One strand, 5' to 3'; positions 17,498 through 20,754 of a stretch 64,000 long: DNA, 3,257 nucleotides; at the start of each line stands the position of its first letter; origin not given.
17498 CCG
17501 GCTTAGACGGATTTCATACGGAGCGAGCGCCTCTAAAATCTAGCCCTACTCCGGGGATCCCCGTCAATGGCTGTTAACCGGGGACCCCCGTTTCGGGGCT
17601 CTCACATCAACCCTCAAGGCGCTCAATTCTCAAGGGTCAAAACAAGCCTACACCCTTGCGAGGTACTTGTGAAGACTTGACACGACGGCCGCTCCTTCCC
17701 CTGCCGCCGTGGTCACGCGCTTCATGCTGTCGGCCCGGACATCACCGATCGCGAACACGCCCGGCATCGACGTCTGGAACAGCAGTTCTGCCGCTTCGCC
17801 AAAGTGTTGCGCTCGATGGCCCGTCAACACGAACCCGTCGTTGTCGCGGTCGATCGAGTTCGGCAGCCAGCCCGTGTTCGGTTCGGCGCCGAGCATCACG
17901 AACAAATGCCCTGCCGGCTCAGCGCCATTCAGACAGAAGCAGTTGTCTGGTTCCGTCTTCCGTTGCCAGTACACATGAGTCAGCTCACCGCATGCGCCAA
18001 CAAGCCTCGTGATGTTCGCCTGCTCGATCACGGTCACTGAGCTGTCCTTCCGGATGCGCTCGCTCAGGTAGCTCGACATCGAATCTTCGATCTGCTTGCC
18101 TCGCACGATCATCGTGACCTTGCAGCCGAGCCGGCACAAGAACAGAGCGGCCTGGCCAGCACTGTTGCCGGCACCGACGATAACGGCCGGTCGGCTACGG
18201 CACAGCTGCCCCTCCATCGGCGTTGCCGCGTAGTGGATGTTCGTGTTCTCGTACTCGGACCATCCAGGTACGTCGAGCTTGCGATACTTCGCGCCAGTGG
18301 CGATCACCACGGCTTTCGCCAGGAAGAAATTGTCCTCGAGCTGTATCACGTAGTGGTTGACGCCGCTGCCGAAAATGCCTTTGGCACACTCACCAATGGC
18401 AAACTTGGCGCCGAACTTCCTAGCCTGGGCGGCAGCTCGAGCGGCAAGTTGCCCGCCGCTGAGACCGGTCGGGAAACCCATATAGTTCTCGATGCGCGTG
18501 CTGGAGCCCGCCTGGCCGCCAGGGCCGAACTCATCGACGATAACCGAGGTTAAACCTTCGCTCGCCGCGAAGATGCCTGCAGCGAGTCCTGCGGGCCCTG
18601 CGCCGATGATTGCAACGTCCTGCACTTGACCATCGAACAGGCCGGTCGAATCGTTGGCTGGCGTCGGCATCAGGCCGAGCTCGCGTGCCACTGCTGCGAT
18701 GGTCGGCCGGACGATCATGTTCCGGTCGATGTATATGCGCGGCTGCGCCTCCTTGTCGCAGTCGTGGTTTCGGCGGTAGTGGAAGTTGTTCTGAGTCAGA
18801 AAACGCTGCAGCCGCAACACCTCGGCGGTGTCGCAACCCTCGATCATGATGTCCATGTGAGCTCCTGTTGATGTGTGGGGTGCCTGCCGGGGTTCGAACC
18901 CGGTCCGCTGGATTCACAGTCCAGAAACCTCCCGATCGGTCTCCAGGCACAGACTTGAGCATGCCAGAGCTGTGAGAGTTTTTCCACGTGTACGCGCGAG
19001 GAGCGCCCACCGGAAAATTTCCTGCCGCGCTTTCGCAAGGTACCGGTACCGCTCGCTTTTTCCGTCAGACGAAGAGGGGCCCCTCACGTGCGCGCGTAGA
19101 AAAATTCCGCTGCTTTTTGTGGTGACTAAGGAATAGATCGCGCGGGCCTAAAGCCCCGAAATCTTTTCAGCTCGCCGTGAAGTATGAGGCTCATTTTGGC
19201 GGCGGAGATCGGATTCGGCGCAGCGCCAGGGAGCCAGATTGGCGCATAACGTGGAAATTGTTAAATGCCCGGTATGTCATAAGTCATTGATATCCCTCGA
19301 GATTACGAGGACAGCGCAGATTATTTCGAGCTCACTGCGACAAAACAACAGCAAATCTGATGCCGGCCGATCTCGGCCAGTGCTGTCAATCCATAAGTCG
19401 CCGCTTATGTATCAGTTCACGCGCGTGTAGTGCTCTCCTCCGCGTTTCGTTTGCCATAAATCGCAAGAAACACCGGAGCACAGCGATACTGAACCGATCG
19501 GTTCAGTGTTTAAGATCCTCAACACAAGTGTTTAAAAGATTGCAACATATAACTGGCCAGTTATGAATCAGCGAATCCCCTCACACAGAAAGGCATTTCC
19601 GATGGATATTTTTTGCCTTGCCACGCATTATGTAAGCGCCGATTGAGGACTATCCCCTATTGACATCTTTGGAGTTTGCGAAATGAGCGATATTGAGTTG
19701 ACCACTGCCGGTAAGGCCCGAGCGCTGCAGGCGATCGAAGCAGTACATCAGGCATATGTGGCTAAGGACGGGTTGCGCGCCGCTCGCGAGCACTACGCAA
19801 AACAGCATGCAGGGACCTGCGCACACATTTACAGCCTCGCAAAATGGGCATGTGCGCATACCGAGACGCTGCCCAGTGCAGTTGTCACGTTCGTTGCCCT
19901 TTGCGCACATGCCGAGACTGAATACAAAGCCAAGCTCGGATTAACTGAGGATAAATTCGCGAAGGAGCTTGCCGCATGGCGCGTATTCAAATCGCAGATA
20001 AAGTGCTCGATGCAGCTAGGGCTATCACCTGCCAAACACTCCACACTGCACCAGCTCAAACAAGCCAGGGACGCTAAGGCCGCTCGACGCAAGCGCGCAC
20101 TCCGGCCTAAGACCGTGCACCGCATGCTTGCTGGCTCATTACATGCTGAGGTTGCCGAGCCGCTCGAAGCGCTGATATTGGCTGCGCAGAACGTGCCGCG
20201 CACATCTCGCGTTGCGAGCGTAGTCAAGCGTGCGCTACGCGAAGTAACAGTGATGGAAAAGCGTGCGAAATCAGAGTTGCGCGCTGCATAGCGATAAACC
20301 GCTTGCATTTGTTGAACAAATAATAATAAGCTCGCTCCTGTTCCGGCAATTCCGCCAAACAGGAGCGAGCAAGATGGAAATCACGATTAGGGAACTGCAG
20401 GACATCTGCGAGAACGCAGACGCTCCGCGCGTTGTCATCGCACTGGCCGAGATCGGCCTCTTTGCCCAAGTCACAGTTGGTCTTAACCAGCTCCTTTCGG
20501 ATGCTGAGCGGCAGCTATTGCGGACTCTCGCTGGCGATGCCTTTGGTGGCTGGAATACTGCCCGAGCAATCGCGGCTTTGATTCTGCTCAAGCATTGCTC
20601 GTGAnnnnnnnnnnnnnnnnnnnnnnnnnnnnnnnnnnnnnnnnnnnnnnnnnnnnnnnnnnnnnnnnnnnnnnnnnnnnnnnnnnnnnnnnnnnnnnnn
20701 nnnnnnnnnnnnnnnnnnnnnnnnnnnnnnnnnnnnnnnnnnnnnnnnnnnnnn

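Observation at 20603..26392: Family of ~47-nt long-hairpin elements punctuating every early gene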

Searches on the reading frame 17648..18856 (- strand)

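Call 12: search_protein_families(library=phrogs, proteins=[window:17648-18856:-])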
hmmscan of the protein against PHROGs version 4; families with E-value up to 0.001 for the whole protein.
window:17648-18856:- (402 aa): 1 family
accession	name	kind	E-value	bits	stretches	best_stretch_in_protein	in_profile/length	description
phrog_6397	-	DNA, RNA and nucleotide metabolism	2.3e-57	195.6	1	78-400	5-320/473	ribonucleotide reductase large subunit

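Call 27: search_protein_families(library=pfam, proteins=[window:17648-18856:-], max_evalue=0.001)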
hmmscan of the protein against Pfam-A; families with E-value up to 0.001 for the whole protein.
window:17648-18856:- (402 aa): 11 families
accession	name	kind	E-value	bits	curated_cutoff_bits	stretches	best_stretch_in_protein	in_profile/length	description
PF07992.20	Pyr_redox_2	-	4.7e-32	112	26.1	1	80-388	2-291/291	Pyridine nucleotide-disulphide oxidoreductase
PF13738.12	Pyr_redox_3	-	1e-19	71.4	30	1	167-283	112-236/305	Pyridine nucleotide-disulphide oxidoreductase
PF00070.33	Pyr_redox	-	1.6e-10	41.8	22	1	224-288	2-69/82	Pyridine nucleotide-disulphide oxidoreductase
PF01266.30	DAO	-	1.5e-07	31.7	27.9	0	80-121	1-44/353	FAD dependent oxidoreductase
PF01494.25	FAD_binding_3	-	4.8e-06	26.5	22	0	80-109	3-32/349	FAD binding domain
PF01134.28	GIDA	-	2.7e-05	23.8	22.1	0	80-107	1-28/391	Glucose inhibited division protein A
PF00890.30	FAD_binding_2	-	5.5e-05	23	20.4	1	80-112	1-33/414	FAD binding domain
PF13450.12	NAD_binding_8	-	0.00017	22.3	21.9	0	83-123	1-41/68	NAD(P)-binding Rossmann-like domain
PF01946.23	Thi4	-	0.00019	21.2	26.2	0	75-117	14-58/235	Thi4 family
PF12831.13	FAD_oxidored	-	0.0004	20.2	27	0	80-118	1-40/416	FAD dependent oxidoreductase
PF03486.20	HI0933_like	-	0.00089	19.2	50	0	80-109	2-31/244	HI0933-like protein Rossmann domain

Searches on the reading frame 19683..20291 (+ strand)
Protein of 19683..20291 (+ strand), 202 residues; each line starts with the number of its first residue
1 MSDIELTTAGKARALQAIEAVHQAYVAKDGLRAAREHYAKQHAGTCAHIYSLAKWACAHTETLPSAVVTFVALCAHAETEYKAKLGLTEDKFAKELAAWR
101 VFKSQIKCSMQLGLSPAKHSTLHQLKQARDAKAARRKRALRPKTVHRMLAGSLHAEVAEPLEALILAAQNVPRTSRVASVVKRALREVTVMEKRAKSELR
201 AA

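Call 14: search_protein_families(library=pfam, proteins=[window:19683-20291:+], max_evalue=0.01)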
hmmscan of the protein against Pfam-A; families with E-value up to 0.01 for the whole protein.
window:19683-20291:+ (202 aa): 0 families

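Call 81: find_homologous_proteins(query=window:19683-20291:+, max_evalue=0.001)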
Query window:19683-20291:+ (202 aa): 3 proteins with E <= 0.001 among 642 candidates.
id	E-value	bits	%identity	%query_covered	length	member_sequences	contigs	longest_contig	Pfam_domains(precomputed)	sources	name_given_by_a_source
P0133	1.2e-120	418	100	100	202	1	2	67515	-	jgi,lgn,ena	-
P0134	6.1e-50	188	50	98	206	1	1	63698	-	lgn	-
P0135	2.6e-48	183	50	99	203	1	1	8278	-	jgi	jgi:hypothetical protein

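Call 82: find_encoding_contigs(protein=P0134, flank=10000, max_places=2)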
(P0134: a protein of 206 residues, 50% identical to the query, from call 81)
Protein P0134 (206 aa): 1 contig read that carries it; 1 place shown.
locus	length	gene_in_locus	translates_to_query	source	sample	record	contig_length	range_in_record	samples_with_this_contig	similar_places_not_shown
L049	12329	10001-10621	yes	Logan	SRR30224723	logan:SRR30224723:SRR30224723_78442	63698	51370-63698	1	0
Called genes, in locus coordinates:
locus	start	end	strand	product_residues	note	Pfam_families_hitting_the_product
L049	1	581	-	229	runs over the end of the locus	PF08759:GT-D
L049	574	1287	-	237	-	PF08759:GT-D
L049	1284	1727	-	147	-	-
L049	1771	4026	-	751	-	PF23899:SU10_portal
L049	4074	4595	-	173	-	-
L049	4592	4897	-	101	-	-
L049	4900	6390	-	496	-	-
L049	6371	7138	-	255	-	PF20901:Sf6_terminase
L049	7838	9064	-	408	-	PF01946:Thi4 (faint), PF13434:Lys_Orn_oxgnase (faint), PF01266:DAO (weak), PF01494:FAD_binding_3 (faint), PF07992:Pyr_redox_2, PF13450:NAD_binding_8 (weak), PF13738:Pyr_redox_3, PF00070:Pyr_redox, +1 more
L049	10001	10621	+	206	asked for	-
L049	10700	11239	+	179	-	-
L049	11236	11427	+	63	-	-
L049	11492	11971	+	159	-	-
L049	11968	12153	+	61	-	-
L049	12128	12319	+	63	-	-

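Call 86: search_protein_families(library=phrogs, proteins=[window:19683-20291:+], max_evalue=0.01)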
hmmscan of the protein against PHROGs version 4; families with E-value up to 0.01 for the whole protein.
window:19683-20291:+ (202 aa): 0 families

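Call 94: predict_structure(alignment_id=A5)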
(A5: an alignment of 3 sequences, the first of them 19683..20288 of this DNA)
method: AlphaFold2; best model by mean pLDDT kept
length: 202 residues; sequences in the alignment: 3
mean_pLDDT: 63.6   pTM: 0.46
mean pLDDT of the five models: 63.6, 62.8, 62.7, 51.6, 47.9
residues with pLDDT >= 90: 4; 70-90: 70; 50-70: 85; < 50: 43
segments of 3 or more residues with pLDDT < 50: 1-6, 28-43, 140-153
pLDDT, mean of each block of 10 residues (from residue 1): 50 61 48 39 60 83 85 78 60 73 87 87 81 68 37 49 56 52 61 56 49
secondary structure, 60 per line:
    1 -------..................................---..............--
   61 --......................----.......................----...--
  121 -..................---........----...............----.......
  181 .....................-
elements in order: H8-41 H45-58 H63-84 H89-111 H122-139 H143-150 H155-169 H174-201

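Call 97: find_related_loci(query=A4, collection=viral_contigs, flank=10000)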
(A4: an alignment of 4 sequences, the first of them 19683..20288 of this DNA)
Query A4 (202 aa) in viral_contigs; peptide patterns used: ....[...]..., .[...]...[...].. (x = any residue, [..] = any of these).
31 stretches matched a pattern, but none encodes a relative of the query by tblastn (E <= 1e-3).

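Call 98: find_related_loci(query=A4, collection=genome_contigs, flank=10000)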
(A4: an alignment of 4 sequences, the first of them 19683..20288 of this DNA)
Query A4 (202 aa) in genome_contigs; peptide patterns used: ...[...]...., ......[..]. (x = any residue, [..] = any of these).
33 stretches matched a pattern, but none encodes a relative of the query by tblastn (E <= 1e-3).

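Call 99: fold_search(model_id=the predicted structure, library=pdb)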
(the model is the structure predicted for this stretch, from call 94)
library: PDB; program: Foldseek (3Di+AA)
matches with E <= 10: 42; with E <= 0.001: 0
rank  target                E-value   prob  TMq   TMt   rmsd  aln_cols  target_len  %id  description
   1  3ckd_A                1.8e+00  0.07  0.17  0.14  22.1       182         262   15  Crystal structure of the C-terminal domain of the Shigella type III effector IpaH (released 2008-03-25)
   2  6jcx_F                1.9e+00  0.07  0.17  0.18  17.1       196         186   14  Mycobacterium tuberculosis transcription initiation complex with ECF sigma factor sigma H and 6nt RNA (released 2019-05-29)
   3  9isi                  2.0e+00  0.11  0.23  0.14  27.4       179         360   13  Structure of human C3aR in apo state (released 2025-04-23)
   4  3pja_G                2.3e+00  0.08  0.22  0.21  18.1       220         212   13  Crystal structure of human C3PO complex (released 2011-05-11)
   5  9lvb_A                2.5e+00  0.11  0.24  0.12  22.4       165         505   14  IAA-free AUX1 (released 2025-07-23)
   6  3kmi_A                2.6e+00  0.13  0.26  0.30  18.6       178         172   15  Crystal structure of putative membrane protein from Clostridium difficile 630 (released 2009-11-17)
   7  1key_A                2.6e+00  0.09  0.23  0.22  18.0       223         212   11  Crystal Structure of Mouse Testis/Brain RNA-binding Protein (TB-RBP) (released 2002-07-03)
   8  1key_D                3.1e+00  0.06  0.20  0.20  18.1       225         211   11  Crystal Structure of Mouse Testis/Brain RNA-binding Protein (TB-RBP) (released 2002-07-03)
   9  9d3e_A                3.3e+00  0.08  0.21  0.13  20.3       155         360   14  Cryo-EM structure of CCR6 bound by SQA1 and OXM2 (released 2024-09-11)
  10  3pja_A                3.7e+00  0.07  0.23  0.22  18.0       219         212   13  Crystal structure of human C3PO complex (released 2011-05-11)
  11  3qb5_A                3.9e+00  0.07  0.23  0.22  18.2       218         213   12  Human C3PO complex in the presence of MnSO4 (released 2011-05-11)
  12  256b_A                4.1e+00  0.11  0.22  0.37   9.8       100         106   11  IMPROVEMENT OF THE 2.5 ANGSTROMS RESOLUTION MODEL OF CYTOCHROME B562 BY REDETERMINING THE PRIMARY STRUCTURE AND USING  (released 1991-01-15)
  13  9cc5_A                4.4e+00  0.15  0.20  0.28  10.3        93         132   15  De novo design of high-affinity protein binders to bio active peptide Amylin (released 2025-05-14)
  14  3p8r                  4.6e+00  0.06  0.18  0.14  17.6       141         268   15  CRYSTAL STRUCTURE OF POLYPRENYL SYNTHASE FROM Vibrio cholerae (released 2010-10-27)
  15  9j38_A                4.6e+00  0.03  0.16  0.10  26.0       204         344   12  human KCNQ5-CaM in apo state (released 2025-04-16)
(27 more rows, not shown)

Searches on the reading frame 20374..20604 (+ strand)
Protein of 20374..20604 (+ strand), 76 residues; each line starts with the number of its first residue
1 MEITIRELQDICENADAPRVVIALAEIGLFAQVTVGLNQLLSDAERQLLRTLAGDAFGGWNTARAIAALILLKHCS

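Call 14: search_protein_families(library=pfam, proteins=[window:20374-20604:+], max_evalue=0.01)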
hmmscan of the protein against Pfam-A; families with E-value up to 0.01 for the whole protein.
window:20374-20604:+ (76 aa): 0 families

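Call 86: search_protein_families(library=phrogs, proteins=[window:20374-20604:+], max_evalue=0.01)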
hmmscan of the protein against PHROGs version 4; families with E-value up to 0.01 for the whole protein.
window:20374-20604:+ (76 aa): 0 families
